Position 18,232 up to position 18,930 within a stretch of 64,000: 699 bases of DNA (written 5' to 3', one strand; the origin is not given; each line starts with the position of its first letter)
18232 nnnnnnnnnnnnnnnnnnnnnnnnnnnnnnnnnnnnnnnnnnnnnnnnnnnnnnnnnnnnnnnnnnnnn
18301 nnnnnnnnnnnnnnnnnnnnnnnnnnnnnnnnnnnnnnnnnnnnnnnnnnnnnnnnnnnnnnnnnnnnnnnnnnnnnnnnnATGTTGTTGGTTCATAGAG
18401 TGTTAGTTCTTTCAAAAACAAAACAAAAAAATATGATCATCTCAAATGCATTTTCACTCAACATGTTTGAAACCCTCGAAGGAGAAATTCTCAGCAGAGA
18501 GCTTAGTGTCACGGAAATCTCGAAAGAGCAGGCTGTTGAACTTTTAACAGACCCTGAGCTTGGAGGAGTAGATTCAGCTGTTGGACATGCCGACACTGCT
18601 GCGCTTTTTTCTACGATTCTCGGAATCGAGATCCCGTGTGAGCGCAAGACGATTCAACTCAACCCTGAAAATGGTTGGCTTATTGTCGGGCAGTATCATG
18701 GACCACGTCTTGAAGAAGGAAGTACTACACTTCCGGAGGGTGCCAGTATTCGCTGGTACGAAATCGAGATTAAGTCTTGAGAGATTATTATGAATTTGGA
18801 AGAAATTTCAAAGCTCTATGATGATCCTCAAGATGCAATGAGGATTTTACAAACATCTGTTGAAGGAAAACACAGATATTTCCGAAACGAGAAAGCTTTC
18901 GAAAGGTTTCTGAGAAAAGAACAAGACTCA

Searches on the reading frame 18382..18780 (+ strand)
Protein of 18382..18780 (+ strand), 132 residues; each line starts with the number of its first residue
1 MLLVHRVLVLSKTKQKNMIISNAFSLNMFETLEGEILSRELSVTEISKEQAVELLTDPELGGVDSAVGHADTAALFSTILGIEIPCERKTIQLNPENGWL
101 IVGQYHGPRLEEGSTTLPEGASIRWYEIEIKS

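Call 13: search_protein_families(library=pfam, proteins=[window:18382-18780:+], max_evalue=0.01)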
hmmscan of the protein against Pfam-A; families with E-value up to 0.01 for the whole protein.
window:18382-18780:+ (132 aa): 1 family
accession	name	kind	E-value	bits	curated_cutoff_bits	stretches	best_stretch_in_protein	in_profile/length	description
PF08960.15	STIV_B116-like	-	9.7e-10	38.9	26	1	40-114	16-87/101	STIV B116-like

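Call 19: find_related_loci(query=window:18433-18780:+, collection=viral_contigs, flank=10000)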
Query window:18433-18780:+ (115 aa) in viral_contigs; peptide patterns used: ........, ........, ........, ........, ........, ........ (x = any residue, [..] = any of these).
15 stretches matched a pattern, but none encodes a relative of the query by tblastn (E <= 1e-3).

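Call 31: find_homologous_proteins(query=window:18433-18780:+, max_evalue=0.001)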
Query window:18433-18780:+ (115 aa): 279 proteins with E <= 0.001 among 283 candidates; the best 120 are listed.
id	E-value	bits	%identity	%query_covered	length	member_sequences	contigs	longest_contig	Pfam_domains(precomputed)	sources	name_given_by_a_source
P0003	3.9e-68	245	100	100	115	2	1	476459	PF08960.17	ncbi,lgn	ncbi:MAG: DUF1874 domain-containing protein [Candidatus Paceibacterota bacterium]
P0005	2.8e-47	178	71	100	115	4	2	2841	PF08960.17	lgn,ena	-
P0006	6.6e-40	154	69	90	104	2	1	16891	PF08960.17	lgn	-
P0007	2.5e-33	133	57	98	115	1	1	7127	PF08960.17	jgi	jgi:hypothetical protein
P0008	6.1e-30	122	57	97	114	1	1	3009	PF08960.17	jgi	jgi:hypothetical protein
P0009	9.6e-25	105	51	98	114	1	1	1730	PF08960.17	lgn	-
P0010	2.1e-24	104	53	98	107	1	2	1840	PF08960.17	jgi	jgi:hypothetical protein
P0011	7.8e-24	102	51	98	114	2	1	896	PF08960.17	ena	-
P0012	3.9e-23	100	51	98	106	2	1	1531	PF08960.17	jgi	jgi:hypothetical protein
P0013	7.6e-23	99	51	100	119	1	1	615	PF08960.17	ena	-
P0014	8.7e-23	99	54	80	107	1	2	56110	PF08960.17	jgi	jgi:hypothetical protein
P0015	1.3e-22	98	51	94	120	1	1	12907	PF08960.17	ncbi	-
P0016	1.4e-22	98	48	98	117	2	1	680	PF08960.17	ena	-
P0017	2.7e-22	97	53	98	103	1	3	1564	PF08960.17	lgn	-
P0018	2.9e-22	97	54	99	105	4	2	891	PF08960.17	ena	-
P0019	3.5e-22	97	50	99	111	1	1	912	PF08960.17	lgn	-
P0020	3.9e-22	97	49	98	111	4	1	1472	PF08960.17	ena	-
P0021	5.6e-22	96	50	94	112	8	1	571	PF08960.17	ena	-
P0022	7.0e-22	96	52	98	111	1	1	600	PF08960.17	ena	-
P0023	1.1e-21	95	51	94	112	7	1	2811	PF08960.17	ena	-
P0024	1.2e-21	95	54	98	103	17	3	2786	PF08960.17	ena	-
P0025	1.3e-21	95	49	100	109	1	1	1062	PF08960.17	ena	-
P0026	1.6e-21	95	50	98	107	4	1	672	PF08960.17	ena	-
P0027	1.8e-21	94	50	98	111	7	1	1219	PF08960.17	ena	-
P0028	2.7e-21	94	45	99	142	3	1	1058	PF08960.17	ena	-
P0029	2.7e-21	94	49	99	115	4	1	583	PF08960.17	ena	-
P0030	2.9e-21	94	47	99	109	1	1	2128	PF08960.17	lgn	-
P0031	3.0e-21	94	46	98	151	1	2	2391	PF08960.17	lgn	-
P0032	3.3e-21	94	46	99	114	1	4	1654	PF08960.17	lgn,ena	-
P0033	3.8e-21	93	52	98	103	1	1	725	PF08960.17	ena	-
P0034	4.9e-21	93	49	99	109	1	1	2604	PF08960.17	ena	-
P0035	5.3e-21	93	50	98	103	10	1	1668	PF08960.17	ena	-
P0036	6.0e-21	93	49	97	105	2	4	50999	PF08960.17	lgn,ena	-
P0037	7.0e-21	93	51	98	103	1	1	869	PF08960.17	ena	-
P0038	8.7e-21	92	44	99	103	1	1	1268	PF08960.17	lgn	-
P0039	8.8e-21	92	49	94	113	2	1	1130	PF08960.17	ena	-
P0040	8.8e-21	92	49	95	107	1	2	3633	PF08960.17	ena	-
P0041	9.0e-21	92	49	95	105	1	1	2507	PF08960.17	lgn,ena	-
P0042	9.7e-21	92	49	99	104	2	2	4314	PF08960.17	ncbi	-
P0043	1.1e-20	92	53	92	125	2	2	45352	PF08960.17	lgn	-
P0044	1.1e-20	92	50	97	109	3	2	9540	PF08960.17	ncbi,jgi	jgi:hypothetical protein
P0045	1.1e-20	92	47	95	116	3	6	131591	PF08960.17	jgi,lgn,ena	-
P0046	1.2e-20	92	48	99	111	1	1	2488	PF08960.17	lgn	-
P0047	1.2e-20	92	47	98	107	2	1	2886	PF08960.17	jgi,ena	-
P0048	1.3e-20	92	51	98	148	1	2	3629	PF08960.17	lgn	-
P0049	1.5e-20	92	49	97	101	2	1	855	PF08960.17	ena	-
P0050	1.6e-20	91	47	97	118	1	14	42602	PF08960.17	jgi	jgi:hypothetical protein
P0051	1.7e-20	91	51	98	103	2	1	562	PF08960.17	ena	-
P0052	1.8e-20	91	49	98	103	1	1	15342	PF08960.17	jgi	jgi:hypothetical protein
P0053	1.9e-20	91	48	99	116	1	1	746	PF08960.17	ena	-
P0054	1.9e-20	91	47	100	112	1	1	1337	PF08960.17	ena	-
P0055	2.0e-20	91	45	99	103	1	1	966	PF08960.17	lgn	-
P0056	2.4e-20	91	45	99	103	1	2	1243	PF08960.17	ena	-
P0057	2.5e-20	91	49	99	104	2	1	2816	PF08960.17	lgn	-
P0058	3.3e-20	90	50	98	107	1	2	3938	PF08960.17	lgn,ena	-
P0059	3.6e-20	90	46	99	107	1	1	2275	PF08960.17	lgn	-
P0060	4.1e-20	90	53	97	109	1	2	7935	PF08960.17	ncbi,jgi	jgi:hypothetical protein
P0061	4.1e-20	90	47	100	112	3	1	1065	PF08960.17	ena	-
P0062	4.9e-20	90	50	98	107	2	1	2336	PF08960.17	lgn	-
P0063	6.2e-20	90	49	98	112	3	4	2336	PF08960.17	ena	-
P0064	7.5e-20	89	50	98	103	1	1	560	PF08960.17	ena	-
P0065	7.9e-20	89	50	98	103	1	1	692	PF08960.17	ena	-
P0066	8.9e-20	89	50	98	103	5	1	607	PF08960.17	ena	-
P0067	1.0e-19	89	46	100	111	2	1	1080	PF08960.17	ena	-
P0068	1.1e-19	89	54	98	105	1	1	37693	PF08960.17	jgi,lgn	jgi:hypothetical protein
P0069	1.1e-19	89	48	99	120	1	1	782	PF08960.17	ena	-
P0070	1.4e-19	88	46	98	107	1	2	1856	PF08960.17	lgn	-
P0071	1.5e-19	88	51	97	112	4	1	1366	PF08960.17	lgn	-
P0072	1.7e-19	88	50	98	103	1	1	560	PF08960.17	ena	-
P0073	2.0e-19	88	50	97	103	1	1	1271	PF08960.17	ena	-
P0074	2.1e-19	88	52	98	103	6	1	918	PF08960.17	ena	-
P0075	2.4e-19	88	50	97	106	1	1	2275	PF08960.17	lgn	-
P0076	2.5e-19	88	50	98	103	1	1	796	PF08960.17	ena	-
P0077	2.5e-19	88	50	97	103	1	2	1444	PF08960.17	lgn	-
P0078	2.5e-19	88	50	99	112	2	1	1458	PF08960.17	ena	-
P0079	2.5e-19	88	50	95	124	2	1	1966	PF08960.17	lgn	-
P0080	2.9e-19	87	50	98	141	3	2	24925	PF08960.17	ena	-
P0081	3.2e-19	87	46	98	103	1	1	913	PF08960.17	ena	-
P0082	3.5e-19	87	48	98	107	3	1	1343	PF08960.17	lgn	-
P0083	4.1e-19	87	48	98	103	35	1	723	PF08960.17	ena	-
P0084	4.4e-19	87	44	99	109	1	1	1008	PF08960.17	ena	-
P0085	5.9e-19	86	48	98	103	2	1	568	PF08960.17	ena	-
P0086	6.7e-19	86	46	99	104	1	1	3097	PF08960.17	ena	-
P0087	7.2e-19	86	47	98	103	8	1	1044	PF08960.17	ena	-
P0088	7.3e-19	86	44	96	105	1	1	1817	PF08960.17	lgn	-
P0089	7.4e-19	86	47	99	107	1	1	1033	PF08960.17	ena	-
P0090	7.6e-19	86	50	98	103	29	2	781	PF08960.17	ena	-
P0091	7.7e-19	86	46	98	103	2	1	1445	PF08960.17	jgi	jgi:hypothetical protein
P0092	8.1e-19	86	46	98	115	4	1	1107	PF08960.17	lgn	-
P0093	8.1e-19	86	47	98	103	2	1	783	PF08960.17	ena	-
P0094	8.2e-19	86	48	99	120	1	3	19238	PF08960.17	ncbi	-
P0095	9.0e-19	86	46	98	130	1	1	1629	PF08960.17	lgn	-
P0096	9.7e-19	86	44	97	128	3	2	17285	PF08960.17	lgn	-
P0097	1.0e-18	86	49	98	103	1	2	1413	PF08960.17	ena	-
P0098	1.0e-18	86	48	98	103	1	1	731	PF08960.17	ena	-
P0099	1.1e-18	86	49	97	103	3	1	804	PF08960.17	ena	-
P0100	1.2e-18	85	49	96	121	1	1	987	PF08960.17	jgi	jgi:hypothetical protein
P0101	1.2e-18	85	46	97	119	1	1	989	PF08960.17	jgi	jgi:hypothetical protein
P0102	1.3e-18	85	46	98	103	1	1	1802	PF08960.17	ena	-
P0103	1.4e-18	85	49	98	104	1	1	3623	PF08960.17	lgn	-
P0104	1.4e-18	85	46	98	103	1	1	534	PF08960.17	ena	-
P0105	1.4e-18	85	47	98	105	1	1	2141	PF08960.17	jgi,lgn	jgi:hypothetical protein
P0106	1.5e-18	85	50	98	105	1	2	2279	PF08960.17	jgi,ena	jgi:hypothetical protein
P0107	2.0e-18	85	45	98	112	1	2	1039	PF08960.17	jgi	jgi:hypothetical protein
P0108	2.0e-18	85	44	100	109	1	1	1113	PF08960.17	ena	-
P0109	2.0e-18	85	50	98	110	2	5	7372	PF08960.17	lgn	-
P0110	2.3e-18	84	44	95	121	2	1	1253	PF08960.17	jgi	jgi:hypothetical protein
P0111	2.9e-18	84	45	97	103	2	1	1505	PF08960.17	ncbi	-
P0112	3.6e-18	84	50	92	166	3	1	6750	PF08960.17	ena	-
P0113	4.0e-18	84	48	98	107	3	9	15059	PF08960.17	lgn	-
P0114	4.6e-18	84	47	99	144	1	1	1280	PF08960.17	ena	-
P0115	4.8e-18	83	48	92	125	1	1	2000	PF08960.17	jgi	jgi:hypothetical protein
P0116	4.9e-18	83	46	99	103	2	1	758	PF08960.17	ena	-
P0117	5.1e-18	83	46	99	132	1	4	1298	PF08960.17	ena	-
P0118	5.2e-18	83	48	92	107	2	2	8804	PF08960.17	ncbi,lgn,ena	-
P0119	5.7e-18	83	49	95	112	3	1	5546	PF08960.17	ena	-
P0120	5.9e-18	83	43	97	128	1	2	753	PF08960.17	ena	-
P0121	6.1e-18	83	50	95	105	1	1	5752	PF08960.17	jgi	jgi:hypothetical protein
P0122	6.3e-18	83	46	98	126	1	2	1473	PF08960.17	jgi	jgi:hypothetical protein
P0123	7.8e-18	83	48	92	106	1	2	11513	PF08960.17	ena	-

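Call 32: find_encoding_contigs(protein=P0006, flank=10000, max_places=4)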
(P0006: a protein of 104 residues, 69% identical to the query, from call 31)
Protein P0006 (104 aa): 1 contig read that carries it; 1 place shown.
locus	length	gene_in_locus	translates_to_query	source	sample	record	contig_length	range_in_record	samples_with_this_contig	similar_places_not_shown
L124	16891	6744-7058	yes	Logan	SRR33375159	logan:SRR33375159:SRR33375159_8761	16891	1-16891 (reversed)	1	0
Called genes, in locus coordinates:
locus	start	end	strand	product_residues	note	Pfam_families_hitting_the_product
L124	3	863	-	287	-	?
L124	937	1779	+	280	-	-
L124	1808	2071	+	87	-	-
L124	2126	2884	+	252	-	PF01978:TrmB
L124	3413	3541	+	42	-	-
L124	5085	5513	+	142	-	-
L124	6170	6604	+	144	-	-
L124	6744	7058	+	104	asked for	PF08960:STIV_B116-like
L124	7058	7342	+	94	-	-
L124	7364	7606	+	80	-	-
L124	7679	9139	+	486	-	-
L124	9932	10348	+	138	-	-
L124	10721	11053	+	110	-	-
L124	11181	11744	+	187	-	-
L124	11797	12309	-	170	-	PF13521:AAA_28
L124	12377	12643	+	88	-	PF00312:Ribosomal_S15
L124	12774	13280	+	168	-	PF01936:NYN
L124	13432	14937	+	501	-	-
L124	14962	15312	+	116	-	-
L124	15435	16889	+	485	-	?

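Call 33: find_encoding_contigs(protein=P0005, flank=10000, max_places=4)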
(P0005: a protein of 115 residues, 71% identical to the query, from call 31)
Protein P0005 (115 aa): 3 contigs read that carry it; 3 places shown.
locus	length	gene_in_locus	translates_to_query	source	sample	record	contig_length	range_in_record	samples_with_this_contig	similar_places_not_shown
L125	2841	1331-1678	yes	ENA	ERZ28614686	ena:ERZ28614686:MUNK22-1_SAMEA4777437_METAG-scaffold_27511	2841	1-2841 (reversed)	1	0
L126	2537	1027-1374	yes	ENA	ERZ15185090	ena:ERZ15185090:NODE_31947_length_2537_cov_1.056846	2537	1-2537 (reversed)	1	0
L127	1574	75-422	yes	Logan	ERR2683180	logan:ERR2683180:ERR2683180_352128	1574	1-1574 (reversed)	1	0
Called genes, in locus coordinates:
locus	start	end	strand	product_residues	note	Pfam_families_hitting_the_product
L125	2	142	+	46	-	?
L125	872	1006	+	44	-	PF03889:ArfA (weak)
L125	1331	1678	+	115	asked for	PF08960:STIV_B116-like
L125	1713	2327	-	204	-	PF02834:LigT_PEase (faint)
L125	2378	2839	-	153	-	?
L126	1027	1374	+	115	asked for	PF08960:STIV_B116-like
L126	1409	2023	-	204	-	PF02834:LigT_PEase (faint)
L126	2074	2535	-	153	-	?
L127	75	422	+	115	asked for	PF08960:STIV_B116-like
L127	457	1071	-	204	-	PF02834:LigT_PEase (faint)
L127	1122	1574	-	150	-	?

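Call 34: find_encoding_contigs(protein=P0007, flank=10000, max_places=4)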
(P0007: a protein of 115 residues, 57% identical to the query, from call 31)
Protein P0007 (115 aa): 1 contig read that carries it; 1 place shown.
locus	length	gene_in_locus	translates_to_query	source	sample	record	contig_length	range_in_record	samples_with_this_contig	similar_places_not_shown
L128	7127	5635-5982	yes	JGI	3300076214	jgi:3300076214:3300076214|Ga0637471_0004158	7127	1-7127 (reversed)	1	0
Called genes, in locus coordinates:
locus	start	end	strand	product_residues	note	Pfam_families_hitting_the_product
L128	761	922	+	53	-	-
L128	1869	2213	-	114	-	-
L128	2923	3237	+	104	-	-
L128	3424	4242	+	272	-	PF00072:Response_reg (faint)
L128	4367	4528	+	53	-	-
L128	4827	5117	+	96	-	-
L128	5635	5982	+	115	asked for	PF08960:STIV_B116-like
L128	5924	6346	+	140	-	PF00312:Ribosomal_S15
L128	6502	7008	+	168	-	PF01936:NYN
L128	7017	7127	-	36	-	?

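Call 51: find_encoding_contigs(protein=P0008, flank=10000, max_places=4)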
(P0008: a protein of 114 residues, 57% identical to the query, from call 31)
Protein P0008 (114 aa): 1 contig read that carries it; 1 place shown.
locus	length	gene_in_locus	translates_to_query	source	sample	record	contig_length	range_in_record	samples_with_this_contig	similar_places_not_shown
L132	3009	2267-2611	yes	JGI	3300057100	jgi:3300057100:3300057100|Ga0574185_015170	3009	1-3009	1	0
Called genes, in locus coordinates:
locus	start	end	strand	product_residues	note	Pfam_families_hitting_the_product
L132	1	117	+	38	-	?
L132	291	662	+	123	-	-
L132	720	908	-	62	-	-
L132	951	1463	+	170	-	-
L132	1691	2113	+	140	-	-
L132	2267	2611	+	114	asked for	PF08960:STIV_B116-like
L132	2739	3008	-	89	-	?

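Call 52: find_encoding_contigs(protein=P0015, flank=10000, max_places=4)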
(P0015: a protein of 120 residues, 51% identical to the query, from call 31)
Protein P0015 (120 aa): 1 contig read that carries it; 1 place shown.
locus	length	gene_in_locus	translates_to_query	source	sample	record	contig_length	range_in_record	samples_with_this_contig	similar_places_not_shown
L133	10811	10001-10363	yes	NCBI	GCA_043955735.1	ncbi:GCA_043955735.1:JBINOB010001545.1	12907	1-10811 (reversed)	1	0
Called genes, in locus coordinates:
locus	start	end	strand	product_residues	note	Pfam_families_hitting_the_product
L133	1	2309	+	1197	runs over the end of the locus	PF14312:FG-GAP_2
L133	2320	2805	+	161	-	-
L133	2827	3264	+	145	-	-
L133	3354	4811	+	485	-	-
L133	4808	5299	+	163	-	-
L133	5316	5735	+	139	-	-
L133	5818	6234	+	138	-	PF20287:SH3DP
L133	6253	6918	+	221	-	-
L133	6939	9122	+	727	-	PF25620:PhiKZ_MCP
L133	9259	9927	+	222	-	-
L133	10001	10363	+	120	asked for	PF08960:STIV_B116-like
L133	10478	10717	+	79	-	-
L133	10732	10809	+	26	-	?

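Call 53: find_encoding_contigs(protein=P0014, flank=10000, max_places=4)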
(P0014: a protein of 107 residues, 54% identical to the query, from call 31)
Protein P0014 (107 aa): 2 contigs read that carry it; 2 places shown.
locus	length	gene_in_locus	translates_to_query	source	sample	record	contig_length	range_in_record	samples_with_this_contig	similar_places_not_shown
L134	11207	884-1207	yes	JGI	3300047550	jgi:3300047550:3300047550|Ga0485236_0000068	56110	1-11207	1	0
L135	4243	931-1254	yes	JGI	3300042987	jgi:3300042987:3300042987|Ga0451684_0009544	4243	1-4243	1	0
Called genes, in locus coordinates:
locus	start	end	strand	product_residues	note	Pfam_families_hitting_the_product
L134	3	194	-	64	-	?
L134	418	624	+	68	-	-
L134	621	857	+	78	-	-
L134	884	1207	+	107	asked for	PF08960:STIV_B116-like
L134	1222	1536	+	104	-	-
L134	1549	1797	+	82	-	-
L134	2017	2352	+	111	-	-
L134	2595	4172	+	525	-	PF00176:SNF2-rel_dom, PF00271:Helicase_C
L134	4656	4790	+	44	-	-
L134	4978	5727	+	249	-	-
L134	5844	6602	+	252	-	-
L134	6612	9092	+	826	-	PF03167:UDG, PF00476:DNA_pol_A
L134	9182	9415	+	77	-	-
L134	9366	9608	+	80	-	-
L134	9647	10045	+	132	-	-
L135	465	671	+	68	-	-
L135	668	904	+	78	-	-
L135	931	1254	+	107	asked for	PF08960:STIV_B116-like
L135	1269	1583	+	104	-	-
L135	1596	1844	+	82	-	-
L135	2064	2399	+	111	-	-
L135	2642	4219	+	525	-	PF00176:SNF2-rel_dom, PF00271:Helicase_C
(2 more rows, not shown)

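Call 55: search_protein_families(library=pfam, proteins=[L124:5085-5513:+, L124:6170-6604:+, L124:7058-7342:+, L124:7364-7606:+, L124:7679-9139:+, L124:9932-10348:+, L124:10721-11053:+, L124:11181-11744:+, L128:3424-4242:+, L128:2923-3237:+], max_evalue=0.05)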
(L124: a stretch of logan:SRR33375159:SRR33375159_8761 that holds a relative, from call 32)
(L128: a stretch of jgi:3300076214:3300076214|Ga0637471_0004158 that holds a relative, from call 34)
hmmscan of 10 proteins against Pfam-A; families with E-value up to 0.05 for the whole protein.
L124:5085-5513:+ (142 aa): 0 families

L124:6170-6604:+ (144 aa): 0 families

L124:7058-7342:+ (94 aa): 0 families

L124:7364-7606:+ (80 aa): 0 families

L124:7679-9139:+ (486 aa): 1 family
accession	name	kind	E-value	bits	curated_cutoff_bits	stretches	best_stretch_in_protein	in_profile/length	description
PF00072.30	Response_reg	-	0.0001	22.8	30.2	1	369-456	1-83/111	Response regulator receiver domain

L124:9932-10348:+ (138 aa): 2 families
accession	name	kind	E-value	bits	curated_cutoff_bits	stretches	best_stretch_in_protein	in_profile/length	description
PF16269.10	DUF4922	-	0.0056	17.1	23.6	1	25-112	56-143/146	Domain of unknown function (DUF4922)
PF12239.13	DUF3605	-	0.0069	17.1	23.6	1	35-115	61-153/154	Protein of unknown function (DUF3605)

L124:10721-11053:+ (110 aa): 0 families

L124:11181-11744:+ (187 aa): 0 families

L128:3424-4242:+ (272 aa): 3 families
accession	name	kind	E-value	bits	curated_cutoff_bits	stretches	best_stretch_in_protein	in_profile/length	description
PF00072.30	Response_reg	-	1.2e-05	25.9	30.2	1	131-183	1-53/111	Response regulator receiver domain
PF03731.21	Ku_N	-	0.0063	16.7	20.6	1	9-76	103-168/220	Ku70/Ku80 N-terminal alpha/beta domain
PF00573.27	Ribosomal_L4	-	0.0094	16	25.8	1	112-160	117-167/190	Ribosomal protein L4/L1 family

L128:2923-3237:+ (104 aa): 0 families

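Call 56: search_protein_families(library=phrogs, proteins=[L124:5085-5513:+, L124:6170-6604:+, L124:7058-7342:+, L124:7679-9139:+, L124:9932-10348:+, L124:10721-11053:+, L124:11181-11744:+, L128:3424-4242:+], max_evalue=0.05)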
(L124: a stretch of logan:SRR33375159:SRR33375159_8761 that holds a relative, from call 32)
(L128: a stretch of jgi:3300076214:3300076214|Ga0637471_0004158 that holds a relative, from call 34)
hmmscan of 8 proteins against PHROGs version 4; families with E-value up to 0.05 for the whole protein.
L124:5085-5513:+ (142 aa): 1 family
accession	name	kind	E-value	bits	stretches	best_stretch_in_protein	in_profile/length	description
phrog_11603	-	unknown function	0.042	15.2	0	71-91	39-59/67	-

L124:6170-6604:+ (144 aa): 0 families

L124:7058-7342:+ (94 aa): 1 family
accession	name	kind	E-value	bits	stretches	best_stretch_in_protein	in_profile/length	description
phrog_12117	-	unknown function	0.009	16.8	0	20-33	7-20/41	-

L124:7679-9139:+ (486 aa): 1 family
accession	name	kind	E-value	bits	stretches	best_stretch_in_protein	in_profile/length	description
phrog_731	-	unknown function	0.00022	21.6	1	368-449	3-80/227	-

L124:9932-10348:+ (138 aa): 1 family
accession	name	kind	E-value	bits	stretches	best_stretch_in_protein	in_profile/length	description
phrog_8382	-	unknown function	0.038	15.4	0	22-69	47-91/107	-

L124:10721-11053:+ (110 aa): 0 families

L124:11181-11744:+ (187 aa): 0 families

L128:3424-4242:+ (272 aa): 3 families
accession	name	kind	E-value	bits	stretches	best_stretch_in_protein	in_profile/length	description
phrog_20458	-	unknown function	0.00064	19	1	88-183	660-754/829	-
phrog_5982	-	unknown function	0.0052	15.6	1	122-184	862-925/1030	-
phrog_731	-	unknown function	0.014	15.7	1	130-183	3-56/227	-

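Call 83: search_solved_structures(query=window:18433-18780:+, max_evalue=0.01, show_alignments=1)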
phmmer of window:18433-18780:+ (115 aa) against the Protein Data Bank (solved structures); distinct sequences matched with E-value up to 0.01: 2.
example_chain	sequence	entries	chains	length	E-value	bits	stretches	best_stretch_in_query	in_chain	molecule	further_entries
2j6b_A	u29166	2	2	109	8.1e-05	26.3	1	25-97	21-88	AFV3-109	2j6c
2j85_A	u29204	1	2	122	0.0014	22.4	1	2-98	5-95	STIV B116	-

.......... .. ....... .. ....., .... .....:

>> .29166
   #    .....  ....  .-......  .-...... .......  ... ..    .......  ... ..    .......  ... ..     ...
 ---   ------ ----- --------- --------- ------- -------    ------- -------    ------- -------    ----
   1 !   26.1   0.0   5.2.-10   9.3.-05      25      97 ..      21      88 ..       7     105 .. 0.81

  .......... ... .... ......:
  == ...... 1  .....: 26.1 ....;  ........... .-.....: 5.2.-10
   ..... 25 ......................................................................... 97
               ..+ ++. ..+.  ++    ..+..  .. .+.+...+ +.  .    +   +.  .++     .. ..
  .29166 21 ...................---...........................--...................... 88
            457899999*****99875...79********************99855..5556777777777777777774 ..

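Call 99: find_encoding_contigs(protein=P0010, flank=10000, max_places=4)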
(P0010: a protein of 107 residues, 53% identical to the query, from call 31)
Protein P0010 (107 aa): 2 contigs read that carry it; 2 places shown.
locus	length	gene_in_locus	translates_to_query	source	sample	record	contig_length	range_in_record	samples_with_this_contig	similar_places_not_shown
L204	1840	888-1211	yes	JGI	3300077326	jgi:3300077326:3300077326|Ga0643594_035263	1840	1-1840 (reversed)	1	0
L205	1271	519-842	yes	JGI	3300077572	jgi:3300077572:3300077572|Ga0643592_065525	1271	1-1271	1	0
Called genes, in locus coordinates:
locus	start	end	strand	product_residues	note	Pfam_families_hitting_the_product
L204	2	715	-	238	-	?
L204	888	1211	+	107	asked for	PF08960:STIV_B116-like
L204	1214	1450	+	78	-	-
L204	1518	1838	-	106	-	?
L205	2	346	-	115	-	?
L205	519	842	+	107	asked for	PF08960:STIV_B116-like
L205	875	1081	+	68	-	-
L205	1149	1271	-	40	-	?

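Call 100: find_encoding_contigs(protein=P0009, flank=10000, max_places=4)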
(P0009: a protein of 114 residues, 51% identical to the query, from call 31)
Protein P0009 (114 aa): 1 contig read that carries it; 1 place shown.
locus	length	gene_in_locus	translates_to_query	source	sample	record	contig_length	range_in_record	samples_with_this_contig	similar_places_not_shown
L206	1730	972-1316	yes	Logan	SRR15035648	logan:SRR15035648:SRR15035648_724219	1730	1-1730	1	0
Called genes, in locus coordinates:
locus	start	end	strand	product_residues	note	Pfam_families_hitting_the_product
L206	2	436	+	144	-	?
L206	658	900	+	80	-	-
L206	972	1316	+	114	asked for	PF08960:STIV_B116-like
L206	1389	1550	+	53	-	-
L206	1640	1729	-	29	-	?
